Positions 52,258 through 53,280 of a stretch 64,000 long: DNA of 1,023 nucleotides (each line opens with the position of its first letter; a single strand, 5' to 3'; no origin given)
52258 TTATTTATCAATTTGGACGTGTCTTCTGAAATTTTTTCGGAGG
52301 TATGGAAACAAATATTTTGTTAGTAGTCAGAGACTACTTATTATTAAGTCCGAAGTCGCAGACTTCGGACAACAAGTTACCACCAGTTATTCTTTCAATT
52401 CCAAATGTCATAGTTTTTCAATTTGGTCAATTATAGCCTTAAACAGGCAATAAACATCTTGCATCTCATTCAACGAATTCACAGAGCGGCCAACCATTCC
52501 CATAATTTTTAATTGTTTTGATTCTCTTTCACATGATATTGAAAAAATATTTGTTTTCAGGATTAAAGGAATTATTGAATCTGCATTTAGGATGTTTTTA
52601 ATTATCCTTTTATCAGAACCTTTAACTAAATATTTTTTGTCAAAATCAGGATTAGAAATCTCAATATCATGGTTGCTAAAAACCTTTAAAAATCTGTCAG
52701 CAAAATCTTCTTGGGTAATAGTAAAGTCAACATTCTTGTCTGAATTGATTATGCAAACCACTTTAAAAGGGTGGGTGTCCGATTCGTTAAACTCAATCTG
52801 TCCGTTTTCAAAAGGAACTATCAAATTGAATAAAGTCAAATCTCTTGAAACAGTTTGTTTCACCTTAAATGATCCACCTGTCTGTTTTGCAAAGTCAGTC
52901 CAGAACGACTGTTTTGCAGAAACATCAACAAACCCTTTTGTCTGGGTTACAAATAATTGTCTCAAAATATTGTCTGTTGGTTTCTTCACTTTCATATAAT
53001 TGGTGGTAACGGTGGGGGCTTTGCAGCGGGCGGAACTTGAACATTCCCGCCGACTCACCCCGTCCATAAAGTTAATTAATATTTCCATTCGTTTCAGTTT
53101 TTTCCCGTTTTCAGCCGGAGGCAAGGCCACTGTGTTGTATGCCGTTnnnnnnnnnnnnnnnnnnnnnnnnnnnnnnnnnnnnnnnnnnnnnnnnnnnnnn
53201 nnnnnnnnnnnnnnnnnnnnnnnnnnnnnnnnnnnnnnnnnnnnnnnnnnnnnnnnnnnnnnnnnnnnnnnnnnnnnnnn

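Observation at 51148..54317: Low-GC three-gene islet between the LolD-like ABC ATPase gene and thioredoxin, with a duplicated ~180-bp hairpin-plus-leader module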

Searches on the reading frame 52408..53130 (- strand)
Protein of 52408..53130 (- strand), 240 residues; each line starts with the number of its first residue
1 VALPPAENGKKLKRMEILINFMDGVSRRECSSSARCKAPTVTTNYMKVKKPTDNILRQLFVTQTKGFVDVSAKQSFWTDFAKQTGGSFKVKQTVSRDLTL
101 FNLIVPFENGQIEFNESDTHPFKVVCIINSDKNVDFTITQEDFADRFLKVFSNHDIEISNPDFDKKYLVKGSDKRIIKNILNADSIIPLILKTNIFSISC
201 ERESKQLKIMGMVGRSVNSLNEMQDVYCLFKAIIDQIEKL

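Call 12: search_protein_families(library=pfam, proteins=[window:52408-52995:-], max_evalue=1)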
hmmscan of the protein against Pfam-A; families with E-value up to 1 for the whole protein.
window:52408-52995:- (195 aa): 4 families
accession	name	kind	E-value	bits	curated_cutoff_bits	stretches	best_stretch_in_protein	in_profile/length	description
PF11335.13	DUF3137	-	0.0066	16.8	26.1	1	101-140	32-71/139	Protein of unknown function (DUF3137)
PF24842.1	UFD1_N2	-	0.075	13.5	37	1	60-92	42-74/76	Ubiquitin fusion degradation protein UFD1, N-terminal subdomain 2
PF23942.1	DUF7277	-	0.54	11.4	27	0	87-131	20-64/87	Domain of unknown function (DUF7277)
PF02926.22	THUMP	-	0.64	10.9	20.6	0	73-118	22-68/84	THUMP domain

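Call 13: search_protein_families(library=padloc, proteins=[window:52408-52995:-], max_evalue=1)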
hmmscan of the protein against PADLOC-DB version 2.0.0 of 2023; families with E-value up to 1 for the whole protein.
window:52408-52995:- (195 aa): 0 families

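Call 14: search_protein_families(library=ncbifam, proteins=[window:52408-52995:-], max_evalue=1)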
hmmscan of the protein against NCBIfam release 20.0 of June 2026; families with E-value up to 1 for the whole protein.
window:52408-52995:- (195 aa): 1 family
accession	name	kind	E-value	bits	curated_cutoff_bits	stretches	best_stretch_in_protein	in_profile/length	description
NF047809.1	LIC12806_lipo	equivalog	0.089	13.4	100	1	68-130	27-88/94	LIC12806 family lipoprotein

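Call 68: search_protein_representatives(protein=window:52408-53130:-)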
Query: 240 residues. Proteins with E-value up to 0.001 (for the whole library): 152; up to 1e-10: 69; up to 1e-30: 10. The best 150 are listed.
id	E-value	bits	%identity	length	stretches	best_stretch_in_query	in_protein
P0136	8.0e-71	254.8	61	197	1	49-240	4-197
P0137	1.2e-69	251.0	61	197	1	47-240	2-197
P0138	7.0e-61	222.3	55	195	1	46-240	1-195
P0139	5.3e-51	190.0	45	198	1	49-238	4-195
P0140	6.7e-49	183.1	45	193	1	49-233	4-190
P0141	1.7e-41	158.9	40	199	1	49-237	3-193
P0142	2.6e-40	155.1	59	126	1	48-170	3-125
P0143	4.5e-37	144.5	37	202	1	50-238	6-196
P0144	3.2e-34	135.1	53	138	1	105-239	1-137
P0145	2.1e-32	129.2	33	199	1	51-237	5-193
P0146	1.9e-28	116.3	38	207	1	55-237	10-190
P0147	2.6e-27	112.5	33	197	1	61-238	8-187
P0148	1.1e-26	110.5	30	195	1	53-237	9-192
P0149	1.8e-26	109.8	32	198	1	50-239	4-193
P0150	2.0e-26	109.6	33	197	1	60-238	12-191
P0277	4.5e-04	36.5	71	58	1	9-39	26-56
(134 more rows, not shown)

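Call 74: find_homologous_proteins(query=window:52408-53130:-, max_evalue=0.01)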
Query window:52408-53130:- (240 aa): 29 proteins with E <= 0.01 among 234 candidates.
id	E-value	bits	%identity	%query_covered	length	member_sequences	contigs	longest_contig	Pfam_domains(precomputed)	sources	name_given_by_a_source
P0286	1.1e-153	527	100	100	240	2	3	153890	-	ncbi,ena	-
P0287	5.8e-95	335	76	85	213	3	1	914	-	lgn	-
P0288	2.4e-91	324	78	81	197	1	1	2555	-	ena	-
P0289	1.2e-89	318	76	81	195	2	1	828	-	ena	-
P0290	1.6e-89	318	76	81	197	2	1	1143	-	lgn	-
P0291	2.6e-87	310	73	81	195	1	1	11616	-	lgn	-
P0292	3.9e-87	310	74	81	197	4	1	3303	-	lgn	-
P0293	5.2e-86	306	74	81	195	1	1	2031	-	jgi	jgi:hypothetical protein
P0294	4.1e-85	303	73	81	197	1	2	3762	-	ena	-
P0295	2.3e-83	297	71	81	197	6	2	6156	-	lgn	-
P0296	3.9e-83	297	72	81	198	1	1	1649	-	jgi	-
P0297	1.2e-78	282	65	83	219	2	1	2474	-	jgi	-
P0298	4.3e-75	270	65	80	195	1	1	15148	-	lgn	-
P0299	8.6e-75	269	63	81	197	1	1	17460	-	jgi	jgi:hypothetical protein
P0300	7.0e-74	266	62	81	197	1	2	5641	-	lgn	-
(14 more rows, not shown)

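Call 75: find_encoding_contigs(protein=P0291, flank=6000, max_places=2)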
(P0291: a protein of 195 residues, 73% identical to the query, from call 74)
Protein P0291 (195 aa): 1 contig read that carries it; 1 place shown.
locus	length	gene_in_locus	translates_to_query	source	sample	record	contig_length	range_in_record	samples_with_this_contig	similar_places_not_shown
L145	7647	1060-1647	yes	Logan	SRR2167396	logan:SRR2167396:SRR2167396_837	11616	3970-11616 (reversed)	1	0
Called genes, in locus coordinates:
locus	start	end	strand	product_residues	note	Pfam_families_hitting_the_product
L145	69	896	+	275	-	-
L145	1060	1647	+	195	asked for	-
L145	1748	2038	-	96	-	PF10723:RepB-RCR_reg (faint)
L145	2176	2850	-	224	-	PF01135:PCMT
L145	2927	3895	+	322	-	PF01408:GFO_IDH_MocA, PF22660:RS_preATP-grasp-like (weak), PF22725:GFO_IDH_MocA_C3, PF02894:GFO_IDH_MocA_C (faint)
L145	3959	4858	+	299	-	-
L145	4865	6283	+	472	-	PF13727:CoA_binding_3, PF02397:Bac_transf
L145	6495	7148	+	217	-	PF14123:DUF4290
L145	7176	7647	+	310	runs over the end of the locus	PF00005:ABC_tran, PF13304:AAA_21, PF13732:DrrA1-3_C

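Call 76: find_encoding_contigs(protein=P0288, flank=3000, max_places=2)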
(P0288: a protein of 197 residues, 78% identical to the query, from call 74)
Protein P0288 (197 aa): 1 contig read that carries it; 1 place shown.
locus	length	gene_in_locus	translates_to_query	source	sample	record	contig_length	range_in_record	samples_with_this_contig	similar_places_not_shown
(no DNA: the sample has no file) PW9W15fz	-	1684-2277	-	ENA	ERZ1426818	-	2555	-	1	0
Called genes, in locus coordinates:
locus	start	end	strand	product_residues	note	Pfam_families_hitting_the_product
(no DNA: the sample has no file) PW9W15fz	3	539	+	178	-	?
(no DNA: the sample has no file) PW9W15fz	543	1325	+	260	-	PF01661:Macro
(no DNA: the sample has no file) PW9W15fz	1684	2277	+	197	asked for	-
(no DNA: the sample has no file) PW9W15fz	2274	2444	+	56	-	-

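Call 77: find_encoding_contigs(protein=P0299, flank=6000, max_places=2)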
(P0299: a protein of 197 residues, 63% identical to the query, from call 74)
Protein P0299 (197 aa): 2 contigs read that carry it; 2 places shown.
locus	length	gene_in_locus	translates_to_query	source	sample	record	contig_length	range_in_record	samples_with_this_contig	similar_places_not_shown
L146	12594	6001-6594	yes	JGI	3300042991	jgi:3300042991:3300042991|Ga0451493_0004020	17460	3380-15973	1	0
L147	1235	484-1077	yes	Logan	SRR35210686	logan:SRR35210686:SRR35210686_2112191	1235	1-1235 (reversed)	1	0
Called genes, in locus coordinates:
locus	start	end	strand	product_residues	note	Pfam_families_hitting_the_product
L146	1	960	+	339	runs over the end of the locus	PF04389:Peptidase_M28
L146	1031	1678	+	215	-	PF13489:Methyltransf_23, PF02353:CMAS, PF05175:MTS (weak), PF06325:PrmA (weak), PF03848:TehB, PF13649:Methyltransf_25, PF13847:Methyltransf_31, PF08241:Methyltransf_11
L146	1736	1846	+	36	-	-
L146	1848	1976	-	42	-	-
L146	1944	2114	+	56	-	-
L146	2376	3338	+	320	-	PF07676:PD40 (faint)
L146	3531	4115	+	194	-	-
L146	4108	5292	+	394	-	PF00144:Beta-lactamase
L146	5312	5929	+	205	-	PF13489:Methyltransf_23 (weak), PF13847:Methyltransf_31 (weak), PF08241:Methyltransf_11, PF08242:Methyltransf_12 (weak), PF13649:Methyltransf_25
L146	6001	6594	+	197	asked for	-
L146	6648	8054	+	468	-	PF00324:AA_permease, PF13520:AA_permease_2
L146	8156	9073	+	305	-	PF08239:SH3_3, PF18348:SH3_16, PF00877:NLPC_P60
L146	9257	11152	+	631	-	-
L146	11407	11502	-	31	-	-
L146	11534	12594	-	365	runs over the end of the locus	PF03050:DDE_Tnp_IS66, PF13817:DDE_Tnp_IS66_C (weak)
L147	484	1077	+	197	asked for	-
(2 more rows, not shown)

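Call 82: find_encoding_contigs(protein=P0277, flank=5000, max_places=3)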
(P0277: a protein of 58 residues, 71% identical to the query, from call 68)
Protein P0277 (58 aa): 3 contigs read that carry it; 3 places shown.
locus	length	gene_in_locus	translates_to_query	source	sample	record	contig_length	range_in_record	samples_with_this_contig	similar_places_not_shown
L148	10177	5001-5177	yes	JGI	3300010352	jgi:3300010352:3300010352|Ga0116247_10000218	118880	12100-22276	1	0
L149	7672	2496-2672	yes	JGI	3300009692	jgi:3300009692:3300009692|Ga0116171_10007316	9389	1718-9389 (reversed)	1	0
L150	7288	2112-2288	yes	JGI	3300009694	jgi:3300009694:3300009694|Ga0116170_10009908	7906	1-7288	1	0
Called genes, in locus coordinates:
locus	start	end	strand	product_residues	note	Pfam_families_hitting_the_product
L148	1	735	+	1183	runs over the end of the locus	PF00801:PKD (weak), PF18911:PKD_4, PF00801:PKD, PF18911:PKD_4, PF18962:Por_Secre_tail (weak)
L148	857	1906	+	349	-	-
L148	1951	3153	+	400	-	PF00404:Dockerin_1 (weak), PF18962:Por_Secre_tail (weak)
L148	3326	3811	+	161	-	-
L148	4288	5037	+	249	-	-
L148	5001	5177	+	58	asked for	-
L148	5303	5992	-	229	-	PF01427:Peptidase_M15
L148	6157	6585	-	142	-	-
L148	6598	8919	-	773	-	PF07676:PD40 (weak), PF07610:DUF1573, PF22544:HYDIN_VesB_CFA65-like_Ig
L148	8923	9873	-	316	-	PF11751:PorP_SprF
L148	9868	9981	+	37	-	-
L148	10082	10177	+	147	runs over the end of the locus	PF14126:DUF4293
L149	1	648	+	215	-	?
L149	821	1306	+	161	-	-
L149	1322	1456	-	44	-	-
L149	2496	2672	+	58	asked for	-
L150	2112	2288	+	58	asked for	-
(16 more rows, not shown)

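Call 88: search_protein_families(library=pfam, proteins=[L148:4288-5037:+], max_evalue=0.001)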
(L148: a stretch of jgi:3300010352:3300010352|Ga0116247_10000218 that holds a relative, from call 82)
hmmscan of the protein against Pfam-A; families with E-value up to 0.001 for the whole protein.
L148:4288-5037:+ (249 aa): 0 families

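Call 93: search_protein_families(library=phrogs, proteins=[window:52408-52995:-], max_evalue=0.1)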
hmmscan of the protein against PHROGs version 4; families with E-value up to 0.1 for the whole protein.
window:52408-52995:- (195 aa): 0 families

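Call 109: find_encoding_contigs(protein=P0295, flank=3000, max_places=4)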
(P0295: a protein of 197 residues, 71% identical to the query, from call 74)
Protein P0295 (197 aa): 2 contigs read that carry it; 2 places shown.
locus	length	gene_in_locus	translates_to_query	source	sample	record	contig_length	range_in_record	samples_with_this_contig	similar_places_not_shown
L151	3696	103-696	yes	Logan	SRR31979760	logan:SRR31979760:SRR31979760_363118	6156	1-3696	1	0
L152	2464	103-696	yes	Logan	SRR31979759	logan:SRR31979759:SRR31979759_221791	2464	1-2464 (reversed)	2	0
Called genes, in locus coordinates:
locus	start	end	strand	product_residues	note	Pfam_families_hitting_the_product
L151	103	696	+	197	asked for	-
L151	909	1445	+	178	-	PF22827:GldL_N (weak)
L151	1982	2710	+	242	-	-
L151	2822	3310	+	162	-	PF18962:Por_Secre_tail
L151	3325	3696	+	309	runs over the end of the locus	PF07603:Lcl_C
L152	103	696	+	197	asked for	-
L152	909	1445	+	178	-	PF22827:GldL_N (weak)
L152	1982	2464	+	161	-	?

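Call 117: search_protein_families(library=pfam, alignment_id=A5, max_evalue=0.01)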
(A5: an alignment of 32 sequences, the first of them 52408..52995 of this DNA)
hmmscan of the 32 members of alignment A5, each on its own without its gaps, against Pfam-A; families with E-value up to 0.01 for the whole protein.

A. member 1, window:52408-52995:- (195 aa): 1 family
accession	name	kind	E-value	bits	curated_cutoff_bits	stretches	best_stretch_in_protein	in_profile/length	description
PF11335.13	DUF3137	-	0.0066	16.8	26.1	0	101-140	32-71/139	Protein of unknown function (DUF3137)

B. families by the number of members that match (of 32 scanned): 3 families
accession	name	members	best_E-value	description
PF11335.13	DUF3137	10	8.4e-06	Protein of unknown function (DUF3137)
PF14479.11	HeLo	1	0.0042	Prion-inhibition and propagation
PF01789.22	PsbP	1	0.0043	PsbP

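Call 118: search_solved_structures(query=A5, max_evalue=1)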
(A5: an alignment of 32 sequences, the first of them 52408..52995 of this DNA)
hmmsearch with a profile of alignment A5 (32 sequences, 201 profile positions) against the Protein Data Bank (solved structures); distinct sequences matched with E-value up to 1: 0.
